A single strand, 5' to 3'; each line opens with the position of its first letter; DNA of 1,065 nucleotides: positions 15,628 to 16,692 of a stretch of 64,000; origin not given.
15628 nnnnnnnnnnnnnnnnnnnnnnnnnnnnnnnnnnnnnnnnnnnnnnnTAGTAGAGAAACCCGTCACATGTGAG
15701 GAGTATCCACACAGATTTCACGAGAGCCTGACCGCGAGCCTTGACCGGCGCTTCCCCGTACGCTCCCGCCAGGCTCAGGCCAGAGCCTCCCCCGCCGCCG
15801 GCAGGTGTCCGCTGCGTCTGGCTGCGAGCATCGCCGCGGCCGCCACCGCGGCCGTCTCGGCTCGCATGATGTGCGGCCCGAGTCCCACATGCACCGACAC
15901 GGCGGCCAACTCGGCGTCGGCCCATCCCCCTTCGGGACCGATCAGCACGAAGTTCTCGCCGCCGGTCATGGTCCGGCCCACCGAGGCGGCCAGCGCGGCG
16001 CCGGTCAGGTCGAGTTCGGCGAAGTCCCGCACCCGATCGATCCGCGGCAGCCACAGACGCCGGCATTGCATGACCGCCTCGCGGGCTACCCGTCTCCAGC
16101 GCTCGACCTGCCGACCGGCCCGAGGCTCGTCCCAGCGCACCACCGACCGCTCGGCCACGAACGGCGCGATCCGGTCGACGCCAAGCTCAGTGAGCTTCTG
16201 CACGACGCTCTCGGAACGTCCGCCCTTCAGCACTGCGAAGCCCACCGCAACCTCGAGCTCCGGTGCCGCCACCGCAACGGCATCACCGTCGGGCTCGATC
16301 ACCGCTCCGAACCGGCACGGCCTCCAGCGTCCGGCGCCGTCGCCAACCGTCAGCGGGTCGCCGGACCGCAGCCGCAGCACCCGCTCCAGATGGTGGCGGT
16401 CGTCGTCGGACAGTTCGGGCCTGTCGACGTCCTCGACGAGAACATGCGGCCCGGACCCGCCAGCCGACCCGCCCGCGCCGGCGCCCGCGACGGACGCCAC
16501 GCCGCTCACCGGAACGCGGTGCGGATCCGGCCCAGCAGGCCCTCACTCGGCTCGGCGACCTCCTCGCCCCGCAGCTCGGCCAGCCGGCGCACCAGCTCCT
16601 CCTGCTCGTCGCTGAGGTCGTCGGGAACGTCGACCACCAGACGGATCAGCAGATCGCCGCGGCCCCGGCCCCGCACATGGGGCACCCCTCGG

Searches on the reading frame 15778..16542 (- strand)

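Call 26: search_protein_families(library=pfam, proteins=[window:15778-16542:-], max_evalue=0.0001)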
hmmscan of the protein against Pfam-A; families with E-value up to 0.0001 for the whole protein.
window:15778-16542:- (255 aa): 2 families
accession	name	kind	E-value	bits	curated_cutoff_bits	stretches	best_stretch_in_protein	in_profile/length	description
PF04452.19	Methyltrans_RNA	-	4.5e-35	121.1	23.9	1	95-239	4-164/165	RNA methyltransferase domain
PF20260.4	PUA_4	-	6.3e-08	33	23.9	1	44-77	1-34/48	RNA methyltransferase PUA domain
